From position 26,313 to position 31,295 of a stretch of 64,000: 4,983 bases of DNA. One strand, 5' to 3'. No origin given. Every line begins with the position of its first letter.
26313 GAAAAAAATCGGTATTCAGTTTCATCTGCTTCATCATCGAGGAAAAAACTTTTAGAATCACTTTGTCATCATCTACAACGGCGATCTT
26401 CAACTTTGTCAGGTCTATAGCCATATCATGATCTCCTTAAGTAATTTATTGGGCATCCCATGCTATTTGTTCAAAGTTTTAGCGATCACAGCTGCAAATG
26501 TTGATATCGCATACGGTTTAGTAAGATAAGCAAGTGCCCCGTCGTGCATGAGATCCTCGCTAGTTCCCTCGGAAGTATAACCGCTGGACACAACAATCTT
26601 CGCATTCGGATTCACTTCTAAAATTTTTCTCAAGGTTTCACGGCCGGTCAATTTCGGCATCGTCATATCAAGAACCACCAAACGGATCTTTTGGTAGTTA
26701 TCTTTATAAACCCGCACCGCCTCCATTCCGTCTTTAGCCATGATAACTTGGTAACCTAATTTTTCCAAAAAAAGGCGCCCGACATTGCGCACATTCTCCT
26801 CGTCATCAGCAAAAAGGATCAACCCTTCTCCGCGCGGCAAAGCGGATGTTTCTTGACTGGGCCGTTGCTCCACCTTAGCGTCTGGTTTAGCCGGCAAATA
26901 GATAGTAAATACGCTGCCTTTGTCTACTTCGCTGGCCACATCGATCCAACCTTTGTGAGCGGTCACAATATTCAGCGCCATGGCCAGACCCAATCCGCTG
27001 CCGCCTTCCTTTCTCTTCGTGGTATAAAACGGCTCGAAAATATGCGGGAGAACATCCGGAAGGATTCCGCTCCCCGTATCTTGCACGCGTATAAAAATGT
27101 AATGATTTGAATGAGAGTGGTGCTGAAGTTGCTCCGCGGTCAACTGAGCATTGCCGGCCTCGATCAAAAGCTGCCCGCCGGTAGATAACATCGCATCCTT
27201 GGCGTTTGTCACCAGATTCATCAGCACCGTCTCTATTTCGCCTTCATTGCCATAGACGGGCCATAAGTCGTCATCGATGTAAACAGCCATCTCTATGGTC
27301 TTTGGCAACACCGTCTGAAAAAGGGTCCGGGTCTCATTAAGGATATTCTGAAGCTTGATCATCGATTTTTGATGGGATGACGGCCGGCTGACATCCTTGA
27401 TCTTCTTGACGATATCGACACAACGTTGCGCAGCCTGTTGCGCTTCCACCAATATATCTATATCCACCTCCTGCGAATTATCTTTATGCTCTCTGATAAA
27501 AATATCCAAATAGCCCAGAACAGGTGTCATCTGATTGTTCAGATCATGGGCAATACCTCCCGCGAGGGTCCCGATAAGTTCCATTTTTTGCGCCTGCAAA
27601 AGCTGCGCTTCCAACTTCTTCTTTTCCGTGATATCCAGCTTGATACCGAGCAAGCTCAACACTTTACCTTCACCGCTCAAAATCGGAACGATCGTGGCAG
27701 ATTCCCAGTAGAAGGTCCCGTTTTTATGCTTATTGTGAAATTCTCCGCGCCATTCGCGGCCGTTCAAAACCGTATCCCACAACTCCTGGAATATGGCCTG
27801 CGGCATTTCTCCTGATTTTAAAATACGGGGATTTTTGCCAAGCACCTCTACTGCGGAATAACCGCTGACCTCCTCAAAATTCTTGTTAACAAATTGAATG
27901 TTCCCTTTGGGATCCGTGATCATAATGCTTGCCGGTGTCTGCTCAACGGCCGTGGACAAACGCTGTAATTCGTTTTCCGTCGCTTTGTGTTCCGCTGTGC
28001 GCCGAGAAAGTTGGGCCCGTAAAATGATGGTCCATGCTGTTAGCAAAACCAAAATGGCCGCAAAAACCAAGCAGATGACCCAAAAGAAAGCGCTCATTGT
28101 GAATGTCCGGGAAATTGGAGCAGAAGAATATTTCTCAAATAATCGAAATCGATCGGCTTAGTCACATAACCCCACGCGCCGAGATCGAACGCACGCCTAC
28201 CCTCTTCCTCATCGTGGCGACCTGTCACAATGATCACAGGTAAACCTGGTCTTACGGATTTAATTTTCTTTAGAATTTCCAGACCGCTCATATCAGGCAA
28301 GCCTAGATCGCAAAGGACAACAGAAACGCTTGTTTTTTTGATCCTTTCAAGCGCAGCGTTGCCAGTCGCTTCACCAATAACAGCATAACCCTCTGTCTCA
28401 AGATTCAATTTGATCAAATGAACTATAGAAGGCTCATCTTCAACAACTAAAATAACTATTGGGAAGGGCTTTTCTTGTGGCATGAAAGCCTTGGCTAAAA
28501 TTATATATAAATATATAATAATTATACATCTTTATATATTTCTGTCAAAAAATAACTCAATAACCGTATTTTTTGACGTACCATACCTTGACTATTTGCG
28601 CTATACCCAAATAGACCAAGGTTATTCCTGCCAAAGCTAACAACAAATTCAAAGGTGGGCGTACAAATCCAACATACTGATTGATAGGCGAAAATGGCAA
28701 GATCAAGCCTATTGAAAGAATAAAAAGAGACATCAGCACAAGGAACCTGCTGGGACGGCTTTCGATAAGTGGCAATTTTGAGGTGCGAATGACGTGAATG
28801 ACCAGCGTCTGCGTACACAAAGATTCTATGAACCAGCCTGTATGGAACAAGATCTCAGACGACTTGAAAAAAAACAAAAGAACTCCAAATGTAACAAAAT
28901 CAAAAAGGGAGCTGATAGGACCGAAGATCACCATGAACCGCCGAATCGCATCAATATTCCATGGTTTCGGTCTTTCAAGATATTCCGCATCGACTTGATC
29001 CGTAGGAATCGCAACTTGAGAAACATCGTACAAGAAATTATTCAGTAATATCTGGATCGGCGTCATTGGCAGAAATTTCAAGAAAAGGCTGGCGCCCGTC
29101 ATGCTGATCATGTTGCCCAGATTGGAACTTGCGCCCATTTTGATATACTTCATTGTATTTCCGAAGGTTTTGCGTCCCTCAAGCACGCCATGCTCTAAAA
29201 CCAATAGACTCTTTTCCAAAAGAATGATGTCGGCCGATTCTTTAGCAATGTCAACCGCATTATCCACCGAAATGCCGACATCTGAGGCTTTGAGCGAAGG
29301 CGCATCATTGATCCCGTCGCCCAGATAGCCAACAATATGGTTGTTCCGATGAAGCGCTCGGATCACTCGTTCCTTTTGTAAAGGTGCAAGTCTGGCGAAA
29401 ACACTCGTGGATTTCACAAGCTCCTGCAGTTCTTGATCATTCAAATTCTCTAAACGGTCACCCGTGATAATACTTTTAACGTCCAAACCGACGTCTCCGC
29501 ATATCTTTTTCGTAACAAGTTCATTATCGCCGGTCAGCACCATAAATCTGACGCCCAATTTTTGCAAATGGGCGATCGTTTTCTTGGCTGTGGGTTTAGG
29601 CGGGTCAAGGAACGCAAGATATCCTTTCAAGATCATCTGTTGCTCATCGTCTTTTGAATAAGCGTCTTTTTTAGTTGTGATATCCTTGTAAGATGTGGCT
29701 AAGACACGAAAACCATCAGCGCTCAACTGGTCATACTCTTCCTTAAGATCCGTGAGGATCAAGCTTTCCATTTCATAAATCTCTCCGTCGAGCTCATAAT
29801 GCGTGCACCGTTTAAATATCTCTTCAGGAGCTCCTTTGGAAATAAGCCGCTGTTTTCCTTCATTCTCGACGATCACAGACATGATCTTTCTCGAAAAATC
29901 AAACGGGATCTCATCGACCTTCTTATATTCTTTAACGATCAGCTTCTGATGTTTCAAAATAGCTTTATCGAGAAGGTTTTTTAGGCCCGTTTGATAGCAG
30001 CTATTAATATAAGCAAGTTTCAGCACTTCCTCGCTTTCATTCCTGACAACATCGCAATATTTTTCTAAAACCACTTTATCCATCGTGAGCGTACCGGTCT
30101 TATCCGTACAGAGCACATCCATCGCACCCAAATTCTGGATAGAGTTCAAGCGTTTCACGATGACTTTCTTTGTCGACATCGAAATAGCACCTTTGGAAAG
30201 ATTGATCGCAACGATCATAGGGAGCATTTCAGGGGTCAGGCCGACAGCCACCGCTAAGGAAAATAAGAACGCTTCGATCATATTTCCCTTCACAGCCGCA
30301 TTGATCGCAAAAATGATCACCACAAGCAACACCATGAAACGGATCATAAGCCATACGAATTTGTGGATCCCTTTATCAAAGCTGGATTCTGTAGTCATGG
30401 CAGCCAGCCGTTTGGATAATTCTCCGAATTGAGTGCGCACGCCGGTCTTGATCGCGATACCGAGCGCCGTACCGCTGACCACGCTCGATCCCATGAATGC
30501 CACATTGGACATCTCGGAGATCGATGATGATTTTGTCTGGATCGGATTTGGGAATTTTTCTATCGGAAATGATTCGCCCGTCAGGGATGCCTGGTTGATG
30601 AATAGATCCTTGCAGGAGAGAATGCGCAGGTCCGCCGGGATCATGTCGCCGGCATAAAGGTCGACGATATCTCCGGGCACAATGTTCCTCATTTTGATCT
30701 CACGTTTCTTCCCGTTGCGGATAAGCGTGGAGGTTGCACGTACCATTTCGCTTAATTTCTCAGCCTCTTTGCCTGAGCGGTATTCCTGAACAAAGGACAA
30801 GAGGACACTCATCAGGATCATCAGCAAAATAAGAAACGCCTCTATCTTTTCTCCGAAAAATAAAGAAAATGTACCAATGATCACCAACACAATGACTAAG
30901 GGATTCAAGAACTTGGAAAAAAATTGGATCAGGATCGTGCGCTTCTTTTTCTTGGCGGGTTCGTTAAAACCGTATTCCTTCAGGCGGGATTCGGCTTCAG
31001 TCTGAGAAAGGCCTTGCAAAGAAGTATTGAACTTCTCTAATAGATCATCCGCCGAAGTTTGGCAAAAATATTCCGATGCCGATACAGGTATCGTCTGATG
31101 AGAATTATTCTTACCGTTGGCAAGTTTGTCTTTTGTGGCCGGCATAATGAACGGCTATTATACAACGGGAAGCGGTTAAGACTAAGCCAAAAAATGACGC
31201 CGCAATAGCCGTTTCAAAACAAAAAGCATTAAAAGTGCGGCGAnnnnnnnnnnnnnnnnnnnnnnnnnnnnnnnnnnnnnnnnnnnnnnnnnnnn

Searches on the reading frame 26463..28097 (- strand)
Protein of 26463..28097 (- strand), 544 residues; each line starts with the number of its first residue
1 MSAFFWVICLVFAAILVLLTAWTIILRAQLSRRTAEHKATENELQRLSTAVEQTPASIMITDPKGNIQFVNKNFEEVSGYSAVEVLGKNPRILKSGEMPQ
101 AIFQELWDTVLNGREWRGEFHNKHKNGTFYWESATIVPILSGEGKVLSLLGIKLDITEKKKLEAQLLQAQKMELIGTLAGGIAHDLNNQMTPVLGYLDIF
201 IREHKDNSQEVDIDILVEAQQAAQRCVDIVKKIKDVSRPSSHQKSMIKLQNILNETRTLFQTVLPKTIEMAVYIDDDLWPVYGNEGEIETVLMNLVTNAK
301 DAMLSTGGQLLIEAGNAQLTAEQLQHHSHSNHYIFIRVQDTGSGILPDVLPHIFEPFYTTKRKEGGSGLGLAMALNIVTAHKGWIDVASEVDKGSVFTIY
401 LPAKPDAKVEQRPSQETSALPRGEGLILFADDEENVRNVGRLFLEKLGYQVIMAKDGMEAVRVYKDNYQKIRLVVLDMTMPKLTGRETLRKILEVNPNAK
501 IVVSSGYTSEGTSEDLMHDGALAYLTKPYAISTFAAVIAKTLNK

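Call 78: find_homologous_proteins(query=window:26463-28097:-, max_evalue=1e-50)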
Query window:26463-28097:- (544 aa): 6639 proteins with E <= 1e-50 among 8000 candidates; the best 120 are listed.
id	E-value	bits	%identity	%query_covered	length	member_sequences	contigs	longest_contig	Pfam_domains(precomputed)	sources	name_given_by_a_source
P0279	0.0e+0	1213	100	100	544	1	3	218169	PF08447.19,PF13426.14,PF13188.14,PF08448.17,PF02518.32,PF00512.32,PF00989.32,PF00072.31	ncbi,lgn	-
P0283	3.6e-137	477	45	99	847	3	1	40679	PF13426.14,PF13188.14,PF08448.17,PF02518.32,PF00989.32,PF00072.31,PF03924.20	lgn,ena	-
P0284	1.9e-135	471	37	90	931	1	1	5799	PF08447.19,PF13426.14,PF13188.14,PF12860.14,PF24820.2,PF08448.17,PF02518.32,PF00512.32,PF00989.32,PF00072.31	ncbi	ncbi:MAG: PAS domain S-box protein [Chthoniobacteraceae bacterium]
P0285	3.8e-133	463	44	90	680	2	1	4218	PF08447.19,PF13426.14,PF13188.14,PF08448.17,PF02518.32,PF00512.32,PF00989.32,PF00072.31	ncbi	-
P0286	8.7e-133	462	35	93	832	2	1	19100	PF08447.19,PF13426.14,PF13188.14,PF08448.17,PF02518.32,PF00512.32,PF00989.32,PF00072.31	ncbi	ncbi:MAG: PAS domain S-box protein [Verrucomicrobiota bacterium]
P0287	1.5e-132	461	35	97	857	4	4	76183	PF08447.19,PF13426.14,PF13188.14,PF08448.17,PF02518.32,PF00512.32,PF00989.32,PF00072.31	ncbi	ncbi:MAG: PAS domain S-box protein [Limisphaerales bacterium]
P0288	3.9e-132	460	43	95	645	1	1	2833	PF08447.19,PF13426.14,PF13188.14,PF08448.17,PF02518.32,PF00512.32,PF00989.32,PF00072.31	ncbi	-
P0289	1.5e-130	455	42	99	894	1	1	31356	PF00672.31,PF13426.14,PF13188.14,PF02743.25,PF08448.17,PF02518.32,PF00512.32,PF00989.32,PF00072.31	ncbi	-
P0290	1.8e-128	448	35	93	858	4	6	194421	PF08447.19,PF13426.14,PF13188.14,PF08448.17,PF02518.32,PF00512.32,PF00989.32,PF00072.31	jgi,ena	jgi:PAS domain S-box-containing protein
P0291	5.8e-127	443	43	93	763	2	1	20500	PF08447.19,PF13426.14,PF13188.14,PF08448.17,PF02518.32,PF00512.32,PF00989.32,PF00072.31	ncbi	-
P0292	1.1e-126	442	42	99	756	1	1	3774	PF08447.19,PF13426.14,PF08448.17,PF02518.32,PF00512.32,PF00989.32,PF00072.31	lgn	-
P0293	1.6e-126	441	33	95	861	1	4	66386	PF08447.19,PF13426.14,PF13188.14,PF08448.17,PF02518.32,PF00512.32,PF00989.32,PF00072.31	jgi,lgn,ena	jgi:PAS domain S-box-containing protein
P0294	3.7e-125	437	42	99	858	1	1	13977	PF13426.14,PF13188.14,PF08448.17,PF02518.32,PF00512.32,PF00989.32,PF00072.31,PF03924.20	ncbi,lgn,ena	-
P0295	5.4e-124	433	37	93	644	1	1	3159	PF08447.19,PF13426.14,PF13188.14,PF12860.14,PF08448.17,PF02518.32,PF00512.32,PF00989.32,PF00072.31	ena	-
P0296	1.2e-123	432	35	94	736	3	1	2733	PF08447.19,PF13426.14,PF13188.14,PF08448.17,PF02518.32,PF00512.32,PF00989.32,PF00072.31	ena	-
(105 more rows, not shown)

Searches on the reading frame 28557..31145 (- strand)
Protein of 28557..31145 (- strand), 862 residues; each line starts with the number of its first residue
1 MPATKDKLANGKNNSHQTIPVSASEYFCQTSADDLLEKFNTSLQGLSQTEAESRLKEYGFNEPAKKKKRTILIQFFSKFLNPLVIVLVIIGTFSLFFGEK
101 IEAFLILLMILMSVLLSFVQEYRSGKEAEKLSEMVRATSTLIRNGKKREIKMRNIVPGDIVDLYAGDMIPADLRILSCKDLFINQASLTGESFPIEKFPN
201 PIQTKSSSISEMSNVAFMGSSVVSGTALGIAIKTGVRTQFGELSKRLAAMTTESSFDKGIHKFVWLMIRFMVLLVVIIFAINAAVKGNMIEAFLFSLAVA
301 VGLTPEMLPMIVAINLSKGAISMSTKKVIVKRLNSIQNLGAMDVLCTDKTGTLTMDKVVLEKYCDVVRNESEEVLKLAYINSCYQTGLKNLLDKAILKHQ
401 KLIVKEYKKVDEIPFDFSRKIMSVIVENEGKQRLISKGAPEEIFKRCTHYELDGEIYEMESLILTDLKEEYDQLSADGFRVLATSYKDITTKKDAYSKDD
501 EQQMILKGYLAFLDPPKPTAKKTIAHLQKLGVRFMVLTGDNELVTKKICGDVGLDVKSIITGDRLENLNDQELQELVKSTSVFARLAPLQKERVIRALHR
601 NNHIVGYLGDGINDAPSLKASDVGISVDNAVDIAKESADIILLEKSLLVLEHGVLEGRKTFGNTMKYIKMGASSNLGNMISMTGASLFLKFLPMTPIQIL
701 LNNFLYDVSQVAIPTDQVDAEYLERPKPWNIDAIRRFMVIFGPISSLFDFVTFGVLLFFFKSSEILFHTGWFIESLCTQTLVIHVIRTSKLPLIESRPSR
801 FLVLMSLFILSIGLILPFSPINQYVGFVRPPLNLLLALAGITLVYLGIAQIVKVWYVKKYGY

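Call 52: list_cluster_members(proteins=[window:28557-31145:-, window:19908-20381:-, window:20410-20868:-, window:18837-19310:-, window:39496-41289:-, window:61132-63000:-, window:26463-28097:-, window:22534-23475:-, window:48959-49465:-, window:35308-36786:-])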
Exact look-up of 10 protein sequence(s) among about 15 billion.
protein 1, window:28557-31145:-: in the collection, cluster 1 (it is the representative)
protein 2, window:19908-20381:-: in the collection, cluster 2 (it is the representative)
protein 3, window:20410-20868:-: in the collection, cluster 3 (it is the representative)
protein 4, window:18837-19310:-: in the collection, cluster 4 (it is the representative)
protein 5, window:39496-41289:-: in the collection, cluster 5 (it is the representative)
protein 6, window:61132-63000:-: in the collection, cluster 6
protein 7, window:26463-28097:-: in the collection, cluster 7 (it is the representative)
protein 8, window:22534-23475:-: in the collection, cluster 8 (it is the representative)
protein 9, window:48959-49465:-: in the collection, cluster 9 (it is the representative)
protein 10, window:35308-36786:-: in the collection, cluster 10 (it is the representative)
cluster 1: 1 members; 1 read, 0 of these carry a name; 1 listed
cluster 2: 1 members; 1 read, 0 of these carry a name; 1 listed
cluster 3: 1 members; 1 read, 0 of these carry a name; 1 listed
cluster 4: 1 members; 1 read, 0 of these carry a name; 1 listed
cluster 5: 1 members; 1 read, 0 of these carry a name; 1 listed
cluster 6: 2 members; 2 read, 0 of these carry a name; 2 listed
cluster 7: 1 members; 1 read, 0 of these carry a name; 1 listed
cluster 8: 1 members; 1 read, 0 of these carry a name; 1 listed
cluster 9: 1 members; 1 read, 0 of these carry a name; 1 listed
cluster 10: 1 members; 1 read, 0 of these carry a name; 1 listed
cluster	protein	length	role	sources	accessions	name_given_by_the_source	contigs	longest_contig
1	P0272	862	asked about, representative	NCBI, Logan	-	-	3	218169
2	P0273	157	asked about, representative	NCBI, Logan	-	-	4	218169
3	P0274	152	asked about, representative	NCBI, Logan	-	-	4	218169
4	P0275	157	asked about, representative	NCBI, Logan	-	-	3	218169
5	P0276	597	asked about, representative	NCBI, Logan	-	-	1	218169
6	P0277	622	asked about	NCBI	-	-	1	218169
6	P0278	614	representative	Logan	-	-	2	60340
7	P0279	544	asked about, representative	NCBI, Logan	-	-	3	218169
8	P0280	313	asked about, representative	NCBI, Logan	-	-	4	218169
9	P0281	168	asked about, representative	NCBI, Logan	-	-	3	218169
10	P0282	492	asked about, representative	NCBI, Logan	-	-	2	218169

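Call 82: search_protein_families(library=pfam, proteins=[window:28557-31145:-], max_evalue=1e-8)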
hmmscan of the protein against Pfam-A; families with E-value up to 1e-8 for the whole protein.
window:28557-31145:- (862 aa): 5 families
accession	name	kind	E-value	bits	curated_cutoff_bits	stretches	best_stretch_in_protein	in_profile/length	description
PF00122.25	E1-E2_ATPase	-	5.9e-39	133.9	28.1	1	134-325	2-180/181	E1-E2 ATPase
PF00689.26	Cation_ATPase_C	-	2.7e-22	79.8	27.3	1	691-855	1-175/175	Cation transporting ATPase, C-terminus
PF00690.31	Cation_ATPase_N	-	1.8e-16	60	20.4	1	29-93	3-68/69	Cation transporter/ATPase, N-terminus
PF13246.12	Cation_ATPase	-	3.3e-15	56.3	21.7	1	369-450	9-91/91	Cation transport ATPase (P-type)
PF00702.32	Hydrolase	-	1.6e-14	55.2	26.4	1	342-621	1-190/191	haloacid dehalogenase-like hydrolase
